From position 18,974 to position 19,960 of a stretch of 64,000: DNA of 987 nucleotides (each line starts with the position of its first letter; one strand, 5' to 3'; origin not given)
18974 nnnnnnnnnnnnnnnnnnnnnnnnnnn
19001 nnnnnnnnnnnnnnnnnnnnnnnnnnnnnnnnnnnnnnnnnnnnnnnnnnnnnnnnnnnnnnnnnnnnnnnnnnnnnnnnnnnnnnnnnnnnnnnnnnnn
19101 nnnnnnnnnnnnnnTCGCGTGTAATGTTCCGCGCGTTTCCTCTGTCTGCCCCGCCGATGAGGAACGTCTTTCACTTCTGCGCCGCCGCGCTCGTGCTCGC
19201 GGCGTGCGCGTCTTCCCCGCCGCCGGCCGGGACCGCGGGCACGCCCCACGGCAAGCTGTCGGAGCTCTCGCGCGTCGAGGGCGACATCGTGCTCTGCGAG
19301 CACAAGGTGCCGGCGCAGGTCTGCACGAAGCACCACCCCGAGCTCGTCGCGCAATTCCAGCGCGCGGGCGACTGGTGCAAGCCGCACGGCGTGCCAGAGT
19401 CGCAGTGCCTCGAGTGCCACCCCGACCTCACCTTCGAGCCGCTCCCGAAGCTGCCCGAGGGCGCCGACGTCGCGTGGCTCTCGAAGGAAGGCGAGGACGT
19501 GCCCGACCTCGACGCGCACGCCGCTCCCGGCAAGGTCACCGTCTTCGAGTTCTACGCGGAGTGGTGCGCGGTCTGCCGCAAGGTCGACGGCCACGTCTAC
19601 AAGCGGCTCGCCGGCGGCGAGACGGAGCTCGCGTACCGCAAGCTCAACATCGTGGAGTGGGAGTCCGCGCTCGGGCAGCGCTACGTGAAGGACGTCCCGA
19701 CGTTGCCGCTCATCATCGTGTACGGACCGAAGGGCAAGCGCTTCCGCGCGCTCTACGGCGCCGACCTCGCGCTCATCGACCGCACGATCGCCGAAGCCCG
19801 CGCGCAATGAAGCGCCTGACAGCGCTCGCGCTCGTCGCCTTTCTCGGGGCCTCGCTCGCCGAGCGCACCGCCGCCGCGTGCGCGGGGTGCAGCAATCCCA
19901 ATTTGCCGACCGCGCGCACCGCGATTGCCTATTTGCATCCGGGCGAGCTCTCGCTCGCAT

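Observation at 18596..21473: CorE-like metal-sensing ECF sigma factor with a Cys-rich tail heading a candidate metal-resistance module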

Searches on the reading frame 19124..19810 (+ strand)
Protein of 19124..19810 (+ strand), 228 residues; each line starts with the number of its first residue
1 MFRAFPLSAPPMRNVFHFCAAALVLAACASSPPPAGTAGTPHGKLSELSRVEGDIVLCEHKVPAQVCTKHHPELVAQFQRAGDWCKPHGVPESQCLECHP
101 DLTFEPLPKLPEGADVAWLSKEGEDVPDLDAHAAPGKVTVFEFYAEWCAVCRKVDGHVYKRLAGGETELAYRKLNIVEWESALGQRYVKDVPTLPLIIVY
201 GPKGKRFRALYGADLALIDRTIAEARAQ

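Call 4: search_protein_families(library=pfam, proteins=[window:19124-19810:+], max_evalue=0.01)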
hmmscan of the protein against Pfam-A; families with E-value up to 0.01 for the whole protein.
window:19124-19810:+ (228 aa): 1 family
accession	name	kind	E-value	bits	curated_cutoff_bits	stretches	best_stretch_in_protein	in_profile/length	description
PF00085.26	Thioredoxin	-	4.7e-07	30.2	23.5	1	137-197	19-79/103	Thioredoxin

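Call 5: search_protein_families(library=ncbifam, proteins=[window:19124-19810:+], max_evalue=0.01)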
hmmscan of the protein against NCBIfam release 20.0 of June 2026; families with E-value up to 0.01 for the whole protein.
window:19124-19810:+ (228 aa): 5 families
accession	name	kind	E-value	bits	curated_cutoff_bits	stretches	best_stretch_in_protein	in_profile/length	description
TIGR01068.1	thioredoxin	equivalog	4.4e-06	26.8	96.8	1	137-197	15-75/101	thioredoxin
NF045694.1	seleno_TsoB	exception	0.00024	19.3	805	1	131-210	469-553/572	rhodanese/DsbD fusion-like selenoprotein TsoB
NF006898.0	PRK09381.1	equivalog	0.0025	18.1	138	1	125-196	11-81/109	thioredoxin TrxA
NF008229.0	PRK10996.1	equivalog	0.0046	16.7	125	1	137-213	53-125/141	thioredoxin TrxC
TIGR01126.1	pdi_dom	equivalog_domain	0.01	16.1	107.2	0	135-194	13-75/105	protein disulfide-isomerase domain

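Call 15: find_homologous_proteins(query=window:19124-19810:+, max_evalue=0.001)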
Query window:19124-19810:+ (228 aa): 598 proteins with E <= 0.001 among 1724 candidates; the best 120 are listed.
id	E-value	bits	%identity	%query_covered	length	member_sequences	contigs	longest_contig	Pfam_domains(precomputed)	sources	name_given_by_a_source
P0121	4.3e-129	447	89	93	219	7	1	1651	PF00085.27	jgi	jgi:thiol-disulfide isomerase/thioredoxin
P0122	2.4e-123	428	81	94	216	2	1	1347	PF00085.27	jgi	jgi:thiol-disulfide isomerase/thioredoxin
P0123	5.4e-116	404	79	92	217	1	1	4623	PF00085.27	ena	-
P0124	2.5e-113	395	78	95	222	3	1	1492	PF00085.27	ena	-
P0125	7.5e-113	394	81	82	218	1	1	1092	PF00085.27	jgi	jgi:thiol-disulfide isomerase/thioredoxin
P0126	1.3e-112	393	76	94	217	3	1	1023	PF00085.27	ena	-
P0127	3.2e-111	389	75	93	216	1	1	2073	PF00085.27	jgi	jgi:thiol-disulfide isomerase/thioredoxin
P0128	4.6e-111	388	73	94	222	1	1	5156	PF00085.27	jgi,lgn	-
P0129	1.7e-110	386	74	94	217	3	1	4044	PF00085.27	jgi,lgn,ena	-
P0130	4.6e-110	385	77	93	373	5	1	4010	PF13508.14,PF00085.27,PF00583.32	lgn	-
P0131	9.0e-110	384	78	89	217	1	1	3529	PF00085.27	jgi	jgi:thiol-disulfide isomerase/thioredoxin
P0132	2.6e-109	382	76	90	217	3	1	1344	PF00085.27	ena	-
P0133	3.3e-109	382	72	94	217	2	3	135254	PF00085.27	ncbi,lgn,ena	-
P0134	4.3e-109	382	75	92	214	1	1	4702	PF00085.27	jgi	jgi:thiol-disulfide isomerase/thioredoxin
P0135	4.4e-109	382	76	91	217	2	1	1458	PF00085.27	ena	-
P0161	2.7e-103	363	73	81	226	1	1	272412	PF00085.27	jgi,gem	-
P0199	5.5e-97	342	68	92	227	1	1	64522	PF00085.27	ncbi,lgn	ncbi:MAG: thioredoxin family protein [Myxococcota bacterium]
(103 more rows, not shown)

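Call 16: find_encoding_contigs(protein=P0133, flank=6000, max_places=2)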
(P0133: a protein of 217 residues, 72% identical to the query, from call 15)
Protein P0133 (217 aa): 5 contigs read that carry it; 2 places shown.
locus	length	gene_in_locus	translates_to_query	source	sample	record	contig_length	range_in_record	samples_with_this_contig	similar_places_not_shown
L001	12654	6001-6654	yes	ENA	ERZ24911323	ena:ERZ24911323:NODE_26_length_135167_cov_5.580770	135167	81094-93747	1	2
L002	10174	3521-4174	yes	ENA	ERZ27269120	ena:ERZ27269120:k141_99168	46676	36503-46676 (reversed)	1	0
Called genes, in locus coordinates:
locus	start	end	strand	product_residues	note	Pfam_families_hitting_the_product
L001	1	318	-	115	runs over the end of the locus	-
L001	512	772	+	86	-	-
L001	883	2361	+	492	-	-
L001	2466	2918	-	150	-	-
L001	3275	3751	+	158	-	-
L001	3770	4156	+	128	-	-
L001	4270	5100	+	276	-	-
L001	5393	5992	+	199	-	PF04542:Sigma70_r2, PF08281:Sigma70_r4_2 (weak)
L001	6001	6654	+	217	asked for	PF00085:Thioredoxin (weak)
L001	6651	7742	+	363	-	-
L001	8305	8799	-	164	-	PF00383:dCMP_cyt_deam_1, PF14437:MafB19-deam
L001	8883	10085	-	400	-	PF01979:Amidohydro_1, PF07969:Amidohydro_3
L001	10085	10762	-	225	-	PF12796:Ank_2, PF24521:Ank_KRIT1 (faint), PF00023:Ank (faint), PF13606:Ank_3 (faint), PF12796:Ank_2, PF13637:Ank_4, PF13857:Ank_5 (weak), PF13637:Ank_4 (weak)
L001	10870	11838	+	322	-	PF00126:HTH_1, PF03466:LysR_substrate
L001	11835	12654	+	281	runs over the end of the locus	-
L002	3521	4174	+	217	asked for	PF00085:Thioredoxin (weak)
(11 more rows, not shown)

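Call 17: find_encoding_contigs(protein=P0161, flank=6000, max_places=2)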
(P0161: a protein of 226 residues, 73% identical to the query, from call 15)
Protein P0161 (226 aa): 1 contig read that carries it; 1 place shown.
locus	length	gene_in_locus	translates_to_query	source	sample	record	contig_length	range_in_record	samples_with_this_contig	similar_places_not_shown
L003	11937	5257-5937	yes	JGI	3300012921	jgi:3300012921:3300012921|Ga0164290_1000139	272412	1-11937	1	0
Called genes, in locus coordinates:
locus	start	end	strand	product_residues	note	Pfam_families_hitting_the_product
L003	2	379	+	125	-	?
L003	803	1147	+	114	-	PF12840:HTH_20, PF01022:HTH_5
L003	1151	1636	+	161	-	PF08327:AHSA1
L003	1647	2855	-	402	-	PF02417:Chromate_transp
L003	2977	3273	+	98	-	PF01022:HTH_5, PF12840:HTH_20, PF13412:HTH_24 (weak)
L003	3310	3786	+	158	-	PF00903:Glyoxalase, PF18029:Glyoxalase_6 (weak)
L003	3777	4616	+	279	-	PF01451:LMWPc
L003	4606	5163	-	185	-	PF12464:Mac, PF00132:Hexapep, PF14602:Hexapep_2 (weak)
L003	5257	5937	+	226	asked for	PF00085:Thioredoxin (weak)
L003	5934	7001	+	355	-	-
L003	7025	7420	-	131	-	PF00072:Response_reg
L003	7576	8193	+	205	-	PF24297:DUF7481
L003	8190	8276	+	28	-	-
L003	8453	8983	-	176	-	PF10002:DUF2243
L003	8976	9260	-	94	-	-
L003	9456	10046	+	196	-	PF00440:TetR_N, PF16925:TetR_C_13, PF21993:TetR_C_13_2 (weak)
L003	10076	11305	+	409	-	PF00108:Thiolase_N, PF02803:Thiolase_C, PF22691:Thiolase_C_1 (faint)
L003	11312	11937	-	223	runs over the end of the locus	PF02254:TrkA_N, PF02080:TrkA_C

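Call 18: find_encoding_contigs(protein=P0199, flank=6000, max_places=2)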
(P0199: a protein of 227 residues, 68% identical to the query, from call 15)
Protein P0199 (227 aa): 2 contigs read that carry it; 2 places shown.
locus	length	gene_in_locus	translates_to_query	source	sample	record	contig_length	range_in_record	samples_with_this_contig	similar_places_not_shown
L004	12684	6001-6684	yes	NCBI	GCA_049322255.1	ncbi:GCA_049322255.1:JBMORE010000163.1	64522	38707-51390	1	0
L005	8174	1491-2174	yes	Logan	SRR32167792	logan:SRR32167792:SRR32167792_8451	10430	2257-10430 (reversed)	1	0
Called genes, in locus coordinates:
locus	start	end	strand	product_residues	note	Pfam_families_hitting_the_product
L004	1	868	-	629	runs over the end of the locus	PF02518:HATPase_c, PF00072:Response_reg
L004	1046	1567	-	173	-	PF25919:BSH_CusB (faint), PF25917:BSH_RND (faint), PF25973:BSH_CzcB (faint), PF00364:Biotin_lipoyl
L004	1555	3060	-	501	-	PF00289:Biotin_carb_N, PF02222:ATP-grasp, PF02786:CPSase_L_D2, PF07478:Dala_Dala_lig_C, PF02785:Biotin_carb_C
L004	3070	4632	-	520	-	PF01039:Carboxyl_trans, PF03255:ACCA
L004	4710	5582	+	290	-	PF12974:Phosphonate-bd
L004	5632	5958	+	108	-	-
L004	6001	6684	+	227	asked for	PF00085:Thioredoxin (weak)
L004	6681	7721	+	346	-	-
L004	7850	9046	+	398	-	PF00561:Abhydrolase_1 (weak), PF12146:Hydrolase_4, PF12697:Abhydrolase_6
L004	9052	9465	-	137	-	PF05168:HEPN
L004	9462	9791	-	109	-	PF01909:NTP_transf_2, PF18765:Polbeta (weak)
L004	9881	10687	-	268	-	PF06727:DUF1207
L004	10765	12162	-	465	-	-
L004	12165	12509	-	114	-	-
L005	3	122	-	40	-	?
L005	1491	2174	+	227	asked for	PF00085:Thioredoxin (weak)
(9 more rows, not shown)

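Call 25: find_related_loci(query=A2, collection=genome_contigs, flank=7000)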
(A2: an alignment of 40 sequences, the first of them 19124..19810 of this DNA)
Query A2 (228 aa) in genome_contigs; peptide patterns used: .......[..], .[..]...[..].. (x = any residue, [..] = any of these).
526 stretches matched a pattern; 209 encode a relative of the query (tblastn E <= 1e-3); the best 80 are kept; 80 distinct loci.
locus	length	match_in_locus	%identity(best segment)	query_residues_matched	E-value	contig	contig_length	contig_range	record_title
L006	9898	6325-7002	73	6-225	4e-109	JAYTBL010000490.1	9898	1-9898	MAG: Polyangiaceae bacterium isolate GFS_14252 GFS_14252_489, whole genome shotgun sequence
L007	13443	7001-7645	72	12-226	2e-101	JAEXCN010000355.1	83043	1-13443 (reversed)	MAG: Proteobacteria bacterium isolate OH_HBB_116 k127_1310363, whole genome shotgun sequence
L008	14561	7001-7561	76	33-219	1e-100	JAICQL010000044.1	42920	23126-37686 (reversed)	MAG: Polyangiaceae bacterium isolate TY_HY_2_bin.41 k141_6230151_length_42920_cov_9.9657, whole genome shotgun sequence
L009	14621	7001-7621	70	21-228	8e-99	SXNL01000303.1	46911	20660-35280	MAG: Myxococcales bacterium isolate F1-120-MAGs195 F1-120__c661779, whole genome shotgun sequence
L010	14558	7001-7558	76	40-225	5e-99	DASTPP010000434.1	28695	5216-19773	MAG TPA_asm: Polyangiaceae bacterium isolate SMAG_U2200 k141_1412756, whole genome shotgun sequence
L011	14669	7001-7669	64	5-228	2e-98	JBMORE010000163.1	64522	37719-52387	MAG: Myxococcota bacterium isolate Betzabe_MAG172 MAG172_163, whole genome shotgun sequence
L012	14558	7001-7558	73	37-222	3e-95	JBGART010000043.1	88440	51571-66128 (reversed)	MAG: Myxococcaceae bacterium isolate MAG_MBR_H10.11 MBRH10-11_opera_contig_1106, whole genome shotgun sequence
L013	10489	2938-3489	67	42-225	3e-89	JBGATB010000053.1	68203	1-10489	MAG: Myxococcaceae bacterium isolate MAG_AAO_H10.6 AAOH10-6_opera_contig_1856, whole genome shotgun sequence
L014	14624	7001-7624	63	6-215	2e-85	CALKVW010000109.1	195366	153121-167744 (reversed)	MAG TPA_asm: uncultured Polyangiaceae bacterium isolate SRR1506987_bin.93_CONCOCT_v1.1_MAG genome assembly, contig: ERZ7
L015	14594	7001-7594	61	20-225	6e-81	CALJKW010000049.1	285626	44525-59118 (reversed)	MAG TPA_asm: uncultured Myxococcales bacterium isolate SRR6227243_bin.56_CONCOCT_v1.1_MAG genome assembly, contig: ERZ79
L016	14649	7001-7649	68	11-224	7e-77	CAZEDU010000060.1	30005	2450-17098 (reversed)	MAG TPA_asm: uncultured Myxococcaceae bacterium isolate binchicken_co179_59 genome assembly, contig: NODE_3638_length_30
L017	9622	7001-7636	55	9-225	1e-72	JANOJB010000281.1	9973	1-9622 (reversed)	MAG: Pseudomonadota bacterium isolate SOY_63_concoct_362_sub SOY_63_k141_726004, whole genome shotgun sequence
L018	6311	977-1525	59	23-212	7e-71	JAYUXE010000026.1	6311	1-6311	MAG: Archangiaceae bacterium isolate GL132_DN_concoct_262 GL132_DN_concoct_262_25, whole genome shotgun sequence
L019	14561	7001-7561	58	35-222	3e-70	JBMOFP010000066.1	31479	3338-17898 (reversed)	MAG: Bradymonadia bacterium isolate Deming_bin.242 contig3021, whole genome shotgun sequence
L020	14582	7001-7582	53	11-216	4e-70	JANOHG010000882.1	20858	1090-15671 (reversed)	MAG: Archangiaceae bacterium isolate SOY_64_concoct_227 SOY_64_k141_1199091, whole genome shotgun sequence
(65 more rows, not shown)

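Call 31: predict_structure(alignment_id=A2)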
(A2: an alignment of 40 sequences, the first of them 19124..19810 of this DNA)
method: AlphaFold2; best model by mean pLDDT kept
length: 228 residues; sequences in the alignment: 40
mean_pLDDT: 84.5   pTM: 0.71
mean pLDDT of the five models: 84.5, 82.9, 82.4, 78.9, 76.1
residues with pLDDT >= 90: 114; 70-90: 65; 50-70: 47; < 50: 2
segments of 3 or more residues with pLDDT < 50: none
pLDDT, mean of each block of 10 residues (from residue 1): 57 53 57 61 69 79 90 92 88 85 82 97 95 98 87 93 98 91 93 92 98 93 97
secondary structure, 60 per line:
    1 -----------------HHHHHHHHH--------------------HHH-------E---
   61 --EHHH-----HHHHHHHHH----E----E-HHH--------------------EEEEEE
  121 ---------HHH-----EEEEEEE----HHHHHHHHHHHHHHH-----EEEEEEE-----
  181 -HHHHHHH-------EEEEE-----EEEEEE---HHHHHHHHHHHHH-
elements in order: H18-26 H72-80 E115-120 E138-144 H149-163 E169-175 H182-188 E196-200 E206-211 H215-227

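Call 35: fold_search(model_id=the predicted structure, library=pdb)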
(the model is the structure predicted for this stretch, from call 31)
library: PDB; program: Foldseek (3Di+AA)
matches with E <= 10: 1103; with E <= 0.001: 258
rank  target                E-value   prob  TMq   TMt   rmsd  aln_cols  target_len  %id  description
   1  3f3q                  1.2e-06  1.00  0.39  0.74   3.2       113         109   21  Crystal structure of the oxidised form of thioredoxin 1 from saccharomyces cerevisiae (released 2009-10-20)
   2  3f3r_B                2.3e-06  1.00  0.37  0.73   3.4       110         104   21  Crystal structure of yeast Thioredoxin1-glutathione mixed disulfide complex (released 2009-10-20)
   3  3f3r_A                3.3e-06  1.00  0.37  0.72   3.1       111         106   21  Crystal structure of yeast Thioredoxin1-glutathione mixed disulfide complex (released 2009-10-20)
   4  4pob_A                3.5e-06  1.00  0.34  0.66   3.7       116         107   18  Crystal structure of a thioredoxin Rv1471 ortholog from Mycobacterium abscessus (released 2014-03-05)
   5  4knd_B                5.5e-06  1.00  0.38  0.76   3.4       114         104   18  Thioredoxin from Anaeromyxobacter dehalogenans. (released 2013-05-22)
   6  3p2a_A                7.1e-06  1.00  0.38  0.56   6.7       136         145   21  Crystal Structure of Thioredoxin 2 from Yersinia pestis (released 2010-10-13)
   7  3p2a_C                8.0e-06  1.00  0.38  0.57   6.7       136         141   20  Crystal Structure of Thioredoxin 2 from Yersinia pestis (released 2010-10-13)
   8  2j23_A                1.0e-05  1.00  0.38  0.69   4.1       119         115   18  Cross-reactivity and crystal structure of Malassezia sympodialis Thioredoxin (Mala s 13), a member of a new pan-allerg (released 2006-11-22)
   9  2ynx_A                1.1e-05  1.00  0.38  0.76   3.5       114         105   21  Crystal Structure of Ancestral Thioredoxin Relative to Last Archaea Common Ancestor (LACA) from the Precambrian Period (released 2013-08-21)
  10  3hhv                  1.1e-05  1.00  0.35  0.69   3.9       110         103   23  The crystal structure of the Thioredoxin A2 from Sulfolobus solfataricus (released 2009-10-27)
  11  4knd_A                1.3e-05  1.00  0.38  0.75   3.4       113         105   18  Thioredoxin from Anaeromyxobacter dehalogenans. (released 2013-05-22)
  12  4i8b_A                1.3e-05  1.00  0.36  0.70   3.7       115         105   21  Crystal Structure of Thioredoxin from Schistosoma Japonicum (released 2013-12-04)
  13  2yzu                  1.3e-05  1.00  0.38  0.75   3.5       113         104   18  Crystal structure of oxidized thioredoxin from Thermus thermophilus HB8 (released 2007-11-06)
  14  4xhm_B                1.4e-05  1.00  0.38  0.72   3.6       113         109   18  Archaeoglobus fulgidus thioredoxin 3 M60H (released 2015-04-29)
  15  2j23_B                1.4e-05  1.00  0.37  0.68   3.6       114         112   19  Cross-reactivity and crystal structure of Malassezia sympodialis Thioredoxin (Mala s 13), a member of a new pan-allerg (released 2006-11-22)
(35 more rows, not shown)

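Call 59: search_protein_families(library=pfam, proteins=[L010:6513-6908:+, L001:5207-5383:+, L006:5109-5285:+, L004:5632-5958:+], max_evalue=1)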
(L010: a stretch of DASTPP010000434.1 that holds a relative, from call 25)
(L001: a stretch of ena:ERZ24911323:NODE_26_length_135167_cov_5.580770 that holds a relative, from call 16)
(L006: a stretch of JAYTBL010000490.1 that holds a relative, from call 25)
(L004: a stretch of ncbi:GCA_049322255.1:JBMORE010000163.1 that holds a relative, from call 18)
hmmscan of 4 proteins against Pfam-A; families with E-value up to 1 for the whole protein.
L010:6513-6908:+ (131 aa): 4 families
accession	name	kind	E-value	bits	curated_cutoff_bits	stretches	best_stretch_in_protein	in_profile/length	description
PF12487.13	DUF3703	-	2e-34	118.2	22.3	1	10-112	3-105/109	Protein of unknown function (DUF3703)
PF13428.12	TPR_14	-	0.023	15.8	23.5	1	18-49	5-38/44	Tetratricopeptide repeat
PF07719.23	TPR_2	-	0.04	14.5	27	0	19-41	6-28/34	Tetratricopeptide repeat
PF13432.12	TPR_16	-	0.17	12.8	32.7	1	19-40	36-57/65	Tetratricopeptide repeat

L001:5207-5383:+ (58 aa): 0 families

L006:5109-5285:+ (58 aa): 0 families

L004:5632-5958:+ (108 aa): 1 family
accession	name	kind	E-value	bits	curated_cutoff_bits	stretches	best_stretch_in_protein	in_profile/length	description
PF24543.1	Usp-48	-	0.0012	19.2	27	1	49-74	58-84/115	Usp-48 domain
